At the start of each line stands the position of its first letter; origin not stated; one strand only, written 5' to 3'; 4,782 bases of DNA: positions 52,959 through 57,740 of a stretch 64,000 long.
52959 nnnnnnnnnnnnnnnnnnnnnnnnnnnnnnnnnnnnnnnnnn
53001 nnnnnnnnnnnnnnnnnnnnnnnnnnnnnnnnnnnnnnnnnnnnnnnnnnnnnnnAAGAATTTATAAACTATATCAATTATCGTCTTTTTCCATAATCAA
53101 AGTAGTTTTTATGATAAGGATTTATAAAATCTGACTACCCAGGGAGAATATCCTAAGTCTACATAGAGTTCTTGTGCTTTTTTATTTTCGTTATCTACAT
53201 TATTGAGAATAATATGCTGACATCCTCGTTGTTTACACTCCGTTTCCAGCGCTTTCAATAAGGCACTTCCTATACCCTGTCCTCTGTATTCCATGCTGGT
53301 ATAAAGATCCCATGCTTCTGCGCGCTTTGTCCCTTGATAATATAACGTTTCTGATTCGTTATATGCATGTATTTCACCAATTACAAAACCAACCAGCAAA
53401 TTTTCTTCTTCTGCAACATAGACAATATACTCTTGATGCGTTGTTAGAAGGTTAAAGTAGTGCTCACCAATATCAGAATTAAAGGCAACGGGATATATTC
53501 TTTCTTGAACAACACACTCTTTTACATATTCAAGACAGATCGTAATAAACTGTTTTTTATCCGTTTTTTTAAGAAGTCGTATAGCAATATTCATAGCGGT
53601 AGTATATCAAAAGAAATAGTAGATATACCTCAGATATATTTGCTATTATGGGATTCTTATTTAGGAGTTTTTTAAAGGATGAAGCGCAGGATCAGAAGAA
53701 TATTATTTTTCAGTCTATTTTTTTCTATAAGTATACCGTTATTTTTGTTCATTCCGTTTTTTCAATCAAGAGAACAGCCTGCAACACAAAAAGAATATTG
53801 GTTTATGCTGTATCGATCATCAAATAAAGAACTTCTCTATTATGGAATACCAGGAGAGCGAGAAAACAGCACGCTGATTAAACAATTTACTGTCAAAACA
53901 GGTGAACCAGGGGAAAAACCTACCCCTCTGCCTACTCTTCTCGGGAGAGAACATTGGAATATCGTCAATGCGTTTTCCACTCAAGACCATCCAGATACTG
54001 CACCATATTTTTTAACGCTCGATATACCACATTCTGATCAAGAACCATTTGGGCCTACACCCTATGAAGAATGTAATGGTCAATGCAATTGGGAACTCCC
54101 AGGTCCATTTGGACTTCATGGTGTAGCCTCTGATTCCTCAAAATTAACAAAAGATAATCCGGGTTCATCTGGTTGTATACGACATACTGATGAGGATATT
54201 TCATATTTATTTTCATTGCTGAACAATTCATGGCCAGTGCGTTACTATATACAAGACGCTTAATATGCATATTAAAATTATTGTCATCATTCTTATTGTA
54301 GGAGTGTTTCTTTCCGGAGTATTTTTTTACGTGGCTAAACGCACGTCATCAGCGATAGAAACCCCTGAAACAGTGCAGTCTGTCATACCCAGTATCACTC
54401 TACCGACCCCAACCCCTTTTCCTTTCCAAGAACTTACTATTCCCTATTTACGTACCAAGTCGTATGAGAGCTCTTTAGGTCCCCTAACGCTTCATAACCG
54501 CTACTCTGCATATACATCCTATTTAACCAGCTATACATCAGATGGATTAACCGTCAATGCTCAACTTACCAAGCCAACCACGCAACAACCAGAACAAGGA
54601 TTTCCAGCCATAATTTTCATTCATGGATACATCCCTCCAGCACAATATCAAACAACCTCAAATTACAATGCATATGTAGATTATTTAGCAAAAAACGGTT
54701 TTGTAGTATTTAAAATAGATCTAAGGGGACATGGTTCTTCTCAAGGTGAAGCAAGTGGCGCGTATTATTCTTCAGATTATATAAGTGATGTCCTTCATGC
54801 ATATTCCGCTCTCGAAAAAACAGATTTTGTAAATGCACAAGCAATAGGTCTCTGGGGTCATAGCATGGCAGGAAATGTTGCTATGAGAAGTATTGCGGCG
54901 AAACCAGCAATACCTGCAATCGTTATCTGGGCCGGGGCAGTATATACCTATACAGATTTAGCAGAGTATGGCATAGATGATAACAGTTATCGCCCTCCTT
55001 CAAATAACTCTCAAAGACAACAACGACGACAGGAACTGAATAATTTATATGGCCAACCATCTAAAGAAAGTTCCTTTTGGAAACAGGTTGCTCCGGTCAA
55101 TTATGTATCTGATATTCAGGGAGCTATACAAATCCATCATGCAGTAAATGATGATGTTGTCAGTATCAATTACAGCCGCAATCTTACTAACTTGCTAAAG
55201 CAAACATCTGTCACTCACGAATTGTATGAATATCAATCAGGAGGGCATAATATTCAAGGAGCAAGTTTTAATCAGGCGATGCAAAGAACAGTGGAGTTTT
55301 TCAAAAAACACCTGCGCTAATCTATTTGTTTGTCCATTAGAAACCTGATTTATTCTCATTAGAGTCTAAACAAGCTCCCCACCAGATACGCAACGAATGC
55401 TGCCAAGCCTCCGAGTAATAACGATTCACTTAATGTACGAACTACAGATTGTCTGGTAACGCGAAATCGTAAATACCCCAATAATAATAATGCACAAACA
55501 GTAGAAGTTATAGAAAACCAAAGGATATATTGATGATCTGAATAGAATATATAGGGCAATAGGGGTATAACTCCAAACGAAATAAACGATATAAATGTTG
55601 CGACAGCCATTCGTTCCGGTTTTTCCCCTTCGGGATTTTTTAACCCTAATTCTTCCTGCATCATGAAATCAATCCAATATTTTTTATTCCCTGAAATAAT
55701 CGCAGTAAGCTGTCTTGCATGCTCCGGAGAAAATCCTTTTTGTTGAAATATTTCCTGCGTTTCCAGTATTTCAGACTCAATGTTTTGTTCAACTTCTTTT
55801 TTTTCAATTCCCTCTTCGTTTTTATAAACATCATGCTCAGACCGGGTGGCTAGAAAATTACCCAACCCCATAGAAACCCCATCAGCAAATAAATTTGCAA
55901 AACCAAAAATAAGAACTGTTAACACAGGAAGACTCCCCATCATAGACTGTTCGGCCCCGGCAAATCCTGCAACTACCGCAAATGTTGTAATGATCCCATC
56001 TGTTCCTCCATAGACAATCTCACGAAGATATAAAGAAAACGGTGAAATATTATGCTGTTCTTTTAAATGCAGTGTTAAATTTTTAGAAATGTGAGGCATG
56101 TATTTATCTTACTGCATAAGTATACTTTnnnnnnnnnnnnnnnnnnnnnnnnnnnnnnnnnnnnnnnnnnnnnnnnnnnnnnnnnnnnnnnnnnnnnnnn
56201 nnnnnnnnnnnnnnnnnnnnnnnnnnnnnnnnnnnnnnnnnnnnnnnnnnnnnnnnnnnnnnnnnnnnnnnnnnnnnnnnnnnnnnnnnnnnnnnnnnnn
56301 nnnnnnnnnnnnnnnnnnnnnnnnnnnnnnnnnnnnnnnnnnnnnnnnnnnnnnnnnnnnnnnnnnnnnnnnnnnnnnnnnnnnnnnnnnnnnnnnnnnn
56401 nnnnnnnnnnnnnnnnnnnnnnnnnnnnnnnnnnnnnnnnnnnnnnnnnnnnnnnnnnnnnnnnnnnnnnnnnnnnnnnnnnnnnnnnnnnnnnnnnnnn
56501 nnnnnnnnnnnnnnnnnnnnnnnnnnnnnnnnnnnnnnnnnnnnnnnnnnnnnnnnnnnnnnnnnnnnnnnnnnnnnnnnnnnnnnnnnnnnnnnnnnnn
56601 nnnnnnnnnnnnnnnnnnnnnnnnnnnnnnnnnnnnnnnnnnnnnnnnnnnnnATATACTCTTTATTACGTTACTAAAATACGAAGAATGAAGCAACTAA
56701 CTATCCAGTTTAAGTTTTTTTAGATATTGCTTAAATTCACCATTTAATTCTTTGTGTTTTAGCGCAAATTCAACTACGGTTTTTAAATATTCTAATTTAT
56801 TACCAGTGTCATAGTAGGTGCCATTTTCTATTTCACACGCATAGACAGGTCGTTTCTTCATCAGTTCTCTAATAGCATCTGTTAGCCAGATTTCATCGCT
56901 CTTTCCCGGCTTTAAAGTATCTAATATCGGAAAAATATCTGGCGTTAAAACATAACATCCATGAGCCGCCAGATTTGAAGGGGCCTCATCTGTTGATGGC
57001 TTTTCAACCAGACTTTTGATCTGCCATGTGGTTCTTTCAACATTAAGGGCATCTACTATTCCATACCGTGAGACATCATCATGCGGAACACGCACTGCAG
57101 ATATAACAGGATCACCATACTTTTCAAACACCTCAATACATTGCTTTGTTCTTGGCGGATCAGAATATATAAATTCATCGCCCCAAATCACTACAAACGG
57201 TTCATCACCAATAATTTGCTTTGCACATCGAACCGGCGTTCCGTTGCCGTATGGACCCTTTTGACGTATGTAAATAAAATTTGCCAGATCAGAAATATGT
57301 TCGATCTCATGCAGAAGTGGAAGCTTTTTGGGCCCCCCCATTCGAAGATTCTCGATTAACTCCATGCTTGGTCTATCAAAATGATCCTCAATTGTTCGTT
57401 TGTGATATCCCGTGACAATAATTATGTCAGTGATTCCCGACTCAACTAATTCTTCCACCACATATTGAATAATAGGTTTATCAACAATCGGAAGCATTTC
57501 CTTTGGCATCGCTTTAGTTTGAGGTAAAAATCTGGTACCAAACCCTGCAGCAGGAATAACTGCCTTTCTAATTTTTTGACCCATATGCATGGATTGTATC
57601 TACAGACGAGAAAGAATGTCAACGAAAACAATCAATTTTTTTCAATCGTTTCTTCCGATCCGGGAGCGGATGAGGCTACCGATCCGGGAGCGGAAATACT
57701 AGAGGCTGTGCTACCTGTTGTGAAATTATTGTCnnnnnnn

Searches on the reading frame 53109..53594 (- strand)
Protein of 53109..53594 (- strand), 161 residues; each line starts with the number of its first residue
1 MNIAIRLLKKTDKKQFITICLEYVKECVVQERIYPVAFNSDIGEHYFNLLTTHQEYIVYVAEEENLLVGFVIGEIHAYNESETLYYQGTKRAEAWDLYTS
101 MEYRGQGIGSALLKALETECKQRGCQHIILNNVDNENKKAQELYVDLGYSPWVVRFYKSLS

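Call 43: search_protein_families(library=pfam, proteins=[window:53109-53594:-], max_evalue=0.001)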
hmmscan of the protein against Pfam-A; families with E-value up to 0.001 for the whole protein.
window:53109-53594:- (161 aa): 5 families
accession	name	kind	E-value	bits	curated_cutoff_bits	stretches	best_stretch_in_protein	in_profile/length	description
PF00583.31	Acetyltransf_1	-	2.6e-19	70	20.7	1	38-149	16-116/116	Acetyltransferase (GNAT) family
PF13508.13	Acetyltransf_7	-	5.6e-16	59.1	27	1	55-150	2-83/84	Acetyltransferase (GNAT) domain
PF13673.13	Acetyltransf_10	-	2.9e-09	37.4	23.6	1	41-154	16-112/128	Acetyltransferase (GNAT) domain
PF08445.16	FR47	-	2.9e-05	24.4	22.1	1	97-150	27-78/86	FR47-like protein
PF17013.11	Acetyltransf_15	-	0.00026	20.9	35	1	47-150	28-137/210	Putative acetyl-transferase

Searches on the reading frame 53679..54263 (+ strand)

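Call 44: search_protein_families(library=pfam, proteins=[window:53679-54263:+], max_evalue=0.001)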
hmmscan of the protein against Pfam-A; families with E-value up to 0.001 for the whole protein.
window:53679-54263:+ (194 aa): 1 family
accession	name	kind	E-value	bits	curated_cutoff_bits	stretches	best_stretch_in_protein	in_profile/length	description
PF03734.19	YkuD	-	7.5e-06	27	23.4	1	62-183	18-140/146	L,D-transpeptidase catalytic domain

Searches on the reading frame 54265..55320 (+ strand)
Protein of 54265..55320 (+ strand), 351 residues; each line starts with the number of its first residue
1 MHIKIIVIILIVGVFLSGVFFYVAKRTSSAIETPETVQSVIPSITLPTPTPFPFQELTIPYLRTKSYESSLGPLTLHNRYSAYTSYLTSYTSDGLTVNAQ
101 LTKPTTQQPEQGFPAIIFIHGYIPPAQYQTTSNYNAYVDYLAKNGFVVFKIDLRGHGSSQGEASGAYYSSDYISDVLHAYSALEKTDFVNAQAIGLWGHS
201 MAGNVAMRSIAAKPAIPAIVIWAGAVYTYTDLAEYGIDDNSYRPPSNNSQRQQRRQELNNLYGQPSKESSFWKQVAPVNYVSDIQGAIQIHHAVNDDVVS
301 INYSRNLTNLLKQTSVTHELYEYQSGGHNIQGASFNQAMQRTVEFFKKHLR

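Call 44: search_protein_families(library=pfam, proteins=[window:54265-55320:+], max_evalue=0.001)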
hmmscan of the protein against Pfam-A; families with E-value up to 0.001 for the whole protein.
window:54265-55320:+ (351 aa): 10 families
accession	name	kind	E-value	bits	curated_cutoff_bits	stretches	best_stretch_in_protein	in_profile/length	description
PF12146.15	Hydrolase_4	-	4.3e-16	59.4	27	1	115-227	6-112/239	Serine aminopeptidase, S33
PF00326.27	Peptidase_S9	-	7.8e-12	45.6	22.6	1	136-350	5-210/213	Prolyl oligopeptidase family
PF02129.25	Peptidase_S15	-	1.7e-10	41.5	23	1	93-236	1-141/262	X-Pro dipeptidyl-peptidase (S15 family)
PF00561.26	Abhydrolase_1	-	2.7e-10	40.8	25.8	1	114-208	1-85/245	alpha/beta hydrolase fold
PF20434.5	BD-FAE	-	2.9e-10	40.5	26.8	1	108-310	8-214/215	BD-FAE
PF12697.13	Abhydrolase_6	-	4.1e-08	34.6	26.3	1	116-224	1-93/217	Alpha/beta hydrolase family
PF01738.24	DLH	-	1.1e-06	28.9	21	1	113-347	13-214/217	Dienelactone hydrolase family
PF08840.17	BAAT_C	-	7.5e-06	26.6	20.9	1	179-331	9-161/210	BAAT / Acyl-CoA thioester hydrolase C terminal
PF00756.26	Esterase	-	0.00059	20.1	22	0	98-339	9-244/251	Putative esterase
PF12740.14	PETase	-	0.00071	19.5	28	0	104-221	47-154/263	PET hydrolase-like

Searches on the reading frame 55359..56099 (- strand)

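Call 44: search_protein_families(library=pfam, proteins=[window:55359-56099:-], max_evalue=0.001)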
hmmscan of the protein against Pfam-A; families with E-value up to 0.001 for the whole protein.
window:55359-56099:- (246 aa): 1 family
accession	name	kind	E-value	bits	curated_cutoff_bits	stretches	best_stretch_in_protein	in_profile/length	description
PF01988.24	VIT1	-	1.4e-62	211.7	28.1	1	25-242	1-214/214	VIT family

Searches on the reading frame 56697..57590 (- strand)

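Call 44: search_protein_families(library=pfam, proteins=[window:56697-57590:-], max_evalue=0.001)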
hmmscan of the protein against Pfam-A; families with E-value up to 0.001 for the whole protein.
window:56697-57590:- (297 aa): 3 families
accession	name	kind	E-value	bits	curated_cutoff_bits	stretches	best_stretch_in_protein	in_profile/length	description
PF00483.29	NTP_transferase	-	9.6e-35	120.7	21.2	1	9-270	1-237/245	Nucleotidyl transferase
PF12804.13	NTP_transf_3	-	2.7e-07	31.3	27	1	10-82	1-66/160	MobA-like NTP transferase domain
PF01128.25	IspD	-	0.00026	21.2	27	1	10-65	3-55/221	2-C-methyl-D-erythritol 4-phosphate cytidylyltransferase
